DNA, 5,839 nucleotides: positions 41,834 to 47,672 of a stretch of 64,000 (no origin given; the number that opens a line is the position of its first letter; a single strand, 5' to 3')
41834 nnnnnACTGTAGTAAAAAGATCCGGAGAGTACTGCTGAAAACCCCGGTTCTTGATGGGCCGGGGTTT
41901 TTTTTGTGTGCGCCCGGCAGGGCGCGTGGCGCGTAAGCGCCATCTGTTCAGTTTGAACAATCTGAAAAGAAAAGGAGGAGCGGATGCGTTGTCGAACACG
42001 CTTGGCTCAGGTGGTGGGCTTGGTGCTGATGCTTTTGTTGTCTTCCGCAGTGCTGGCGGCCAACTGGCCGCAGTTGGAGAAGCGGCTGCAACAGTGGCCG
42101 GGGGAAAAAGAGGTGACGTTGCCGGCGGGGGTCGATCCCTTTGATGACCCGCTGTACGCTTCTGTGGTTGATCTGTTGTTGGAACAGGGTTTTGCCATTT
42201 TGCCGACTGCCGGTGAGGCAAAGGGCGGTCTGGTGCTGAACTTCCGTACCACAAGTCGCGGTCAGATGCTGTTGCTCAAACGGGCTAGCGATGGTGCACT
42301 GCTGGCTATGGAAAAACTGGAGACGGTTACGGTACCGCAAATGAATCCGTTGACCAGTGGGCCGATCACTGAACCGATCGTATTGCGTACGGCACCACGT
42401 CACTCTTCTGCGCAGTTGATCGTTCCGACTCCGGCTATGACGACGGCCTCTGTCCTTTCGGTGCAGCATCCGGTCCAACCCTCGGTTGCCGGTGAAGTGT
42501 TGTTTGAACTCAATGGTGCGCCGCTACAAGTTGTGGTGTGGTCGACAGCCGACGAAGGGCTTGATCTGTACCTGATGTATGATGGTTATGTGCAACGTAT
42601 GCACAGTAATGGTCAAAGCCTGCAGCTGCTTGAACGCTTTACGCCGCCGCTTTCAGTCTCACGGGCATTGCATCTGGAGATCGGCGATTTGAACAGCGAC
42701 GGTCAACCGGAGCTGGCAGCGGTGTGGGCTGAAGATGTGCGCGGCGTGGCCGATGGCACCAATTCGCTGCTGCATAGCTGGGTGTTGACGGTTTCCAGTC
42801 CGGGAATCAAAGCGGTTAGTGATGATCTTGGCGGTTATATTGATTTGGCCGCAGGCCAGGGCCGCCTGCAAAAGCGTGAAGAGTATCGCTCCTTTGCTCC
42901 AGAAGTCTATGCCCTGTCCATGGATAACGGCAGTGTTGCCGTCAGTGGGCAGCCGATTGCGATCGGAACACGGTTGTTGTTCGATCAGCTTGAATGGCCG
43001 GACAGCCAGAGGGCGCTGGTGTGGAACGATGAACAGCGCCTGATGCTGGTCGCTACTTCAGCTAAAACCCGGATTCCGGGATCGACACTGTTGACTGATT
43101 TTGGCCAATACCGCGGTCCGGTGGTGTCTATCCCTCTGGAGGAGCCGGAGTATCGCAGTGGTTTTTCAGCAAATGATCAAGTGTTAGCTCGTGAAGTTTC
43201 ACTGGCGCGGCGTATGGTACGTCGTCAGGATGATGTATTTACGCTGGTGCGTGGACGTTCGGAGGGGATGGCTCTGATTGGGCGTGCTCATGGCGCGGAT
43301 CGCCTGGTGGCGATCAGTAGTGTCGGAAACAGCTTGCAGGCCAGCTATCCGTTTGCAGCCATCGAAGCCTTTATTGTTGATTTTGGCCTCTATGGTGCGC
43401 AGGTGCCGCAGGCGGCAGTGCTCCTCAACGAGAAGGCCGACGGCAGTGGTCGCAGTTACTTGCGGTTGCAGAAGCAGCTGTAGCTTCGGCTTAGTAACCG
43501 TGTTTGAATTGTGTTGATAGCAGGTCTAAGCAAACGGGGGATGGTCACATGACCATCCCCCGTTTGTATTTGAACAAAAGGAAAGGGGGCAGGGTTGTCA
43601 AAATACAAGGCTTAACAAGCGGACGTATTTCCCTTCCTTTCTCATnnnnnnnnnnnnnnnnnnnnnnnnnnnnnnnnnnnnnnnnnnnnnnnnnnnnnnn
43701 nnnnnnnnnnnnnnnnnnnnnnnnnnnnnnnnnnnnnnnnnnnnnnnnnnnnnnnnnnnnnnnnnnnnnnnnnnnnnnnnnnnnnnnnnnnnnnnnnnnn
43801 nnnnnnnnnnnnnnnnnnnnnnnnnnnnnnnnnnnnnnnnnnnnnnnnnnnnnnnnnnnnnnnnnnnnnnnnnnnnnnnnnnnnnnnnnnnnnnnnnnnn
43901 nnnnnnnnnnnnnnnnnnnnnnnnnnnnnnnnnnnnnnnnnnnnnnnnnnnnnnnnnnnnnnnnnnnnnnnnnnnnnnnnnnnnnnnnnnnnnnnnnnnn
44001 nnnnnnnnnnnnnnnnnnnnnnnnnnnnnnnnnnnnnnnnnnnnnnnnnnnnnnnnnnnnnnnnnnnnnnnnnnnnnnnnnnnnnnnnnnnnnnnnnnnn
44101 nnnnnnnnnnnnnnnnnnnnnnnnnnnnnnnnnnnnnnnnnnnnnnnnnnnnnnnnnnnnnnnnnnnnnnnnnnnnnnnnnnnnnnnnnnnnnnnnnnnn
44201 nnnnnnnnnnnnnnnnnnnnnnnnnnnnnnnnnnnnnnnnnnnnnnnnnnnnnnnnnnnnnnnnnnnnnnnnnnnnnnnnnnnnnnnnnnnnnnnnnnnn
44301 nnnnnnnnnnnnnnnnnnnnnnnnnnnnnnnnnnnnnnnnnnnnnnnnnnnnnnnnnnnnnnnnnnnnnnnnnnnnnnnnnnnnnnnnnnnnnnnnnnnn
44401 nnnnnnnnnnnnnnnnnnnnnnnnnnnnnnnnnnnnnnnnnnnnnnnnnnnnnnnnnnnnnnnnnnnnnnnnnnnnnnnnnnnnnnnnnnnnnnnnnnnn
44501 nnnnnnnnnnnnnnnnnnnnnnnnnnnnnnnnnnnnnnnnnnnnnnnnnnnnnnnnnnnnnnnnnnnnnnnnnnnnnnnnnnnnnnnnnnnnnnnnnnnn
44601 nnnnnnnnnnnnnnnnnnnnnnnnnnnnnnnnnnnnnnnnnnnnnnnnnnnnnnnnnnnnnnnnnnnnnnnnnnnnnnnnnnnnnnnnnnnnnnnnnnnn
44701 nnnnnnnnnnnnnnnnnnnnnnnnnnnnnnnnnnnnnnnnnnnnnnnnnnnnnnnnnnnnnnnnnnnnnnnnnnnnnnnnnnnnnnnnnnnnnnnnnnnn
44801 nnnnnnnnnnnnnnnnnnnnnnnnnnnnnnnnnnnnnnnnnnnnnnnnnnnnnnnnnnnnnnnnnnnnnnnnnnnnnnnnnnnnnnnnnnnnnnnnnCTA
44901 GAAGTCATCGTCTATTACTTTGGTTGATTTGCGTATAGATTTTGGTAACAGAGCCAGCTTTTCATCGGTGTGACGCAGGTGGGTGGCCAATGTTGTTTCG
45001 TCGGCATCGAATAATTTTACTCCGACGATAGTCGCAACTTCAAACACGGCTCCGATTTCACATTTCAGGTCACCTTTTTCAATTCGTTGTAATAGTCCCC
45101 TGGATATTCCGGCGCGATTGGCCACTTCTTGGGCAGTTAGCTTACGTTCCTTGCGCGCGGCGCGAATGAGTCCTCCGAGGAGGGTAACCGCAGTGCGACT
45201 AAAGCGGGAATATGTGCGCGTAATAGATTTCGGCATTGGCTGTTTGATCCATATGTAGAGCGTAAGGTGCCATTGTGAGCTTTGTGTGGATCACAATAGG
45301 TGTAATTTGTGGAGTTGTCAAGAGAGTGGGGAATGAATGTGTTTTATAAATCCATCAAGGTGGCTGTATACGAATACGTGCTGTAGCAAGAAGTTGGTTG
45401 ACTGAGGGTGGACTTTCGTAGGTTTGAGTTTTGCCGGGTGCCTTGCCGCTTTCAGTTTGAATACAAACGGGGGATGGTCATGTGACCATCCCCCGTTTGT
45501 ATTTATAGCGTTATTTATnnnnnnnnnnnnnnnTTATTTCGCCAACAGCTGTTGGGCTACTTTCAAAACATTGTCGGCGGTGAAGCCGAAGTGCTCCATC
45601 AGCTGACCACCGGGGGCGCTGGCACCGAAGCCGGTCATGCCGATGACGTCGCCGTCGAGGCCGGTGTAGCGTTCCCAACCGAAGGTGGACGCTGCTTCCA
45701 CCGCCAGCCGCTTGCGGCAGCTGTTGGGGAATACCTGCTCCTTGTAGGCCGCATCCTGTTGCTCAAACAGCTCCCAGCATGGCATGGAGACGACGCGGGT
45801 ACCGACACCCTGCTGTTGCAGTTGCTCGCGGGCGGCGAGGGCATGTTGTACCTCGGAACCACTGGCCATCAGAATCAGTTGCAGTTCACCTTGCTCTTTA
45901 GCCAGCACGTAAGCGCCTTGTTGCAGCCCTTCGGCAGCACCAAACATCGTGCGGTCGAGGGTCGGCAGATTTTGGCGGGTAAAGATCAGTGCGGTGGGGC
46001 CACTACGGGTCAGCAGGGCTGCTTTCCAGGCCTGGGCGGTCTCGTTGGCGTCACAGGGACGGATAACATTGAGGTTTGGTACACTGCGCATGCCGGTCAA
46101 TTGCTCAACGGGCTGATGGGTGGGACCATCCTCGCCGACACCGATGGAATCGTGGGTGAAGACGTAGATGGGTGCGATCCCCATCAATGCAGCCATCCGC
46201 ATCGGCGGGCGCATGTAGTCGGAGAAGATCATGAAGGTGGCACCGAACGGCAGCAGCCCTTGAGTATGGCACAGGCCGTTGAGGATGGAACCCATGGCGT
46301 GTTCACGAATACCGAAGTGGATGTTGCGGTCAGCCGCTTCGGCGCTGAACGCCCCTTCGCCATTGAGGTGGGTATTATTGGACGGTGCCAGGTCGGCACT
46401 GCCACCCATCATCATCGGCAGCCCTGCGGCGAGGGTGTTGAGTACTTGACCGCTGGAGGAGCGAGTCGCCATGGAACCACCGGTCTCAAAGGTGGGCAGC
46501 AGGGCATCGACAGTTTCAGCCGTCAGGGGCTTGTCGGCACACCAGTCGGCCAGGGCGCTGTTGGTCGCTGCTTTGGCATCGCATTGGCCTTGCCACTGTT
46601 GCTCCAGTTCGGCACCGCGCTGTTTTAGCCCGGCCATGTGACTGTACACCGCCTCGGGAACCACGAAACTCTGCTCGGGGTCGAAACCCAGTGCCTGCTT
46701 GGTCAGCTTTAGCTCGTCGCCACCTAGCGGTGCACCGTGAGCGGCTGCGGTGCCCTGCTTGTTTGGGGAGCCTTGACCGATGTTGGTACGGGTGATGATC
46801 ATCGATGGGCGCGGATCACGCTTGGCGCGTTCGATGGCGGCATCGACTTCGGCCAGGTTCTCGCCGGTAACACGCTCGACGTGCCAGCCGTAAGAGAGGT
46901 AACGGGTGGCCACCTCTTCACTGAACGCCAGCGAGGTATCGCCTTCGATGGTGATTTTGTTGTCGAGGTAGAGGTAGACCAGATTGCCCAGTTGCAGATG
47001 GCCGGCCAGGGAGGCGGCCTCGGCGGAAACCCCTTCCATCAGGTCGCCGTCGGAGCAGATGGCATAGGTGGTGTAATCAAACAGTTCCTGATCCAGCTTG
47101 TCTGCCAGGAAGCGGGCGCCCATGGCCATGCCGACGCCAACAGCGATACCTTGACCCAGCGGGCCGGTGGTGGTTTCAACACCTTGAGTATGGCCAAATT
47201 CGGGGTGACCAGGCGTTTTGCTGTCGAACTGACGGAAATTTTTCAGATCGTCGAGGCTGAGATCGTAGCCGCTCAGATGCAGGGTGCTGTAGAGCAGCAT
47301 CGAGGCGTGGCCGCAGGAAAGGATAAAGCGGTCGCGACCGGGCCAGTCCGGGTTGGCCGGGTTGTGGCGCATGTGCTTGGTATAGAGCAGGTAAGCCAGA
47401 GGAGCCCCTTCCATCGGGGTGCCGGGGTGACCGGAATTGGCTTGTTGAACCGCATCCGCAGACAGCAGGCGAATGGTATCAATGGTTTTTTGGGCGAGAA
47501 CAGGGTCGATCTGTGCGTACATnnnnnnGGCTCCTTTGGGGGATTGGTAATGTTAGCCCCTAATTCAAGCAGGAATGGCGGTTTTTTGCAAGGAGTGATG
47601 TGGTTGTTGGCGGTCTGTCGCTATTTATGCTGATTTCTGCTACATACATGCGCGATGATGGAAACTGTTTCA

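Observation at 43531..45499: HipBA-like TA module bracketed by identical 40-bp hairpin inverted repeats, no transposase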

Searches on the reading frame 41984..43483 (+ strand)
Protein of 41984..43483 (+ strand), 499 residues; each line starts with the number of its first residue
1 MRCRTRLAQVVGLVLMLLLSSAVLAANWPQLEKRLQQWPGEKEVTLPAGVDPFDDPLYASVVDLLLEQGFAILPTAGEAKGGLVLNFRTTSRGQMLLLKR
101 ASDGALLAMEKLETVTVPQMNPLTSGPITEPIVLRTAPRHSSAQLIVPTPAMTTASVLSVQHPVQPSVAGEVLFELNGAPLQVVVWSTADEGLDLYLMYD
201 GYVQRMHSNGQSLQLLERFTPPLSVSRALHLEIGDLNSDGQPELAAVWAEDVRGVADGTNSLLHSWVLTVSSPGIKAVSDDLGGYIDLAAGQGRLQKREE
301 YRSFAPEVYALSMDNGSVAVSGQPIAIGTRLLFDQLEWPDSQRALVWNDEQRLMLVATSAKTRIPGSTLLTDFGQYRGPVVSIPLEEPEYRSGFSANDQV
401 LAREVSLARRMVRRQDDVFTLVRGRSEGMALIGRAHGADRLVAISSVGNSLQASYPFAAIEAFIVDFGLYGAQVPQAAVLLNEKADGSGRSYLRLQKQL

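Call 6: search_protein_families(library=pfam, proteins=[window:41984-43483:+])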
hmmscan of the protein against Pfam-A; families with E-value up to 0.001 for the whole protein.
window:41984-43483:+ (499 aa): 0 families

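Call 38: find_homologous_proteins(query=window:41984-43483:+, max_evalue=1e-50)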
Query window:41984-43483:+ (499 aa): 30 proteins with E <= 1e-50 among 8000 candidates.
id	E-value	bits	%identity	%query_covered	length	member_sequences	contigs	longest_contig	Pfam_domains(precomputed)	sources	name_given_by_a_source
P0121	0.0e+0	1093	100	100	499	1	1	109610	-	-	-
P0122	3.3e-204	697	66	95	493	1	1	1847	-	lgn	-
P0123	2.2e-195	668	64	97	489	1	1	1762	-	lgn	-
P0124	1.4e-190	652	63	100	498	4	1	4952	-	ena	-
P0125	3.3e-180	618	59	95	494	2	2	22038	-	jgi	jgi:hypothetical protein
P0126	9.0e-180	617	57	98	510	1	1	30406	-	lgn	-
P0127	4.9e-179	614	57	98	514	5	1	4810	-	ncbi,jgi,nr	ncbi:MAG: hypothetical protein JRG71_11810 [Deltaproteobacteria bacterium]|nr:hypothetical protein [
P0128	6.5e-178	610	60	95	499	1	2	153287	-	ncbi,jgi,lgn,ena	-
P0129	9.1e-178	610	56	98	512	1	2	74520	-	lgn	-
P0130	1.2e-177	610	58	95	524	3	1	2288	-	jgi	jgi:hypothetical protein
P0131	4.9e-177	608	59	98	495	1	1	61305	-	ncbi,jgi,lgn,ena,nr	ncbi:MAG: hypothetical protein B6I36_04005 [Desulfobacteraceae bacterium 4572_35.1]|nr:MAG: hypothet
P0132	7.8e-175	600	59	98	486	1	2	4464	-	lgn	-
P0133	9.7e-175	600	55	98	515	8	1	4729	-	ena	-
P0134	9.8e-175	600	56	98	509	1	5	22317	-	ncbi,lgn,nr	ncbi:MAG: hypothetical protein U9R29_02315 [Thermodesulfobacteriota bacterium]|nr:hypothetical prote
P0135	1.4e-173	596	56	98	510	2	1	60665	-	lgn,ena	-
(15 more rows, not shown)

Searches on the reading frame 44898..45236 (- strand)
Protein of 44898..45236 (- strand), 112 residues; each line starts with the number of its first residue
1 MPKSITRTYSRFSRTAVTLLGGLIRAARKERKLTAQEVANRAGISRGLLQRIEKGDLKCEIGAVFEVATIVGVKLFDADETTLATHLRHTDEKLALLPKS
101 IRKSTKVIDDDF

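Call 6: search_protein_families(library=pfam, proteins=[window:44898-45236:-])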
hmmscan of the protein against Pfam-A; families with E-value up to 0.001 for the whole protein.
window:44898-45236:- (112 aa): 4 families
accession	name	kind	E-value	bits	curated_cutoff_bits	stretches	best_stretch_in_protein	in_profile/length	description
PF13560.12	HTH_31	-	1.2e-08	35.6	27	1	20-73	2-56/64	Helix-turn-helix domain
PF01381.28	HTH_3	-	8.3e-08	32.6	23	1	24-56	1-33/55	Helix-turn-helix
PF12844.13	HTH_19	-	7.1e-07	29.5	30.2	1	23-55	3-35/64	Helix-turn-helix domain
PF13413.12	HTH_25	-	8e-07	29.2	24.6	1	24-58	2-36/62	Helix-turn-helix domain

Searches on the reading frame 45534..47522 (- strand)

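Call 6: search_protein_families(library=pfam, proteins=[window:45534-47522:-])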
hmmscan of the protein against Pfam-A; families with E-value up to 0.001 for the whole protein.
window:45534-47522:- (662 aa): 4 families
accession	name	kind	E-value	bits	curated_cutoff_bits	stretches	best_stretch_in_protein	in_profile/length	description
PF00456.26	Transketolase_N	-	2.7e-129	431.4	22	1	11-321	3-318/334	Transketolase, thiamine diphosphate binding domain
PF02779.29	Transket_pyr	-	3.5e-51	173.8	27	1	350-520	2-173/174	Transketolase, pyrimidine binding domain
PF22613.1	Transketolase_C_1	-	4.4e-46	156.2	27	1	536-648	1-113/113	Transketolase-like TK C-terminal domain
PF02780.25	Transketolase_C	-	1.1e-12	48.4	25.9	1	546-652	9-124/124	Transketolase, C-terminal domain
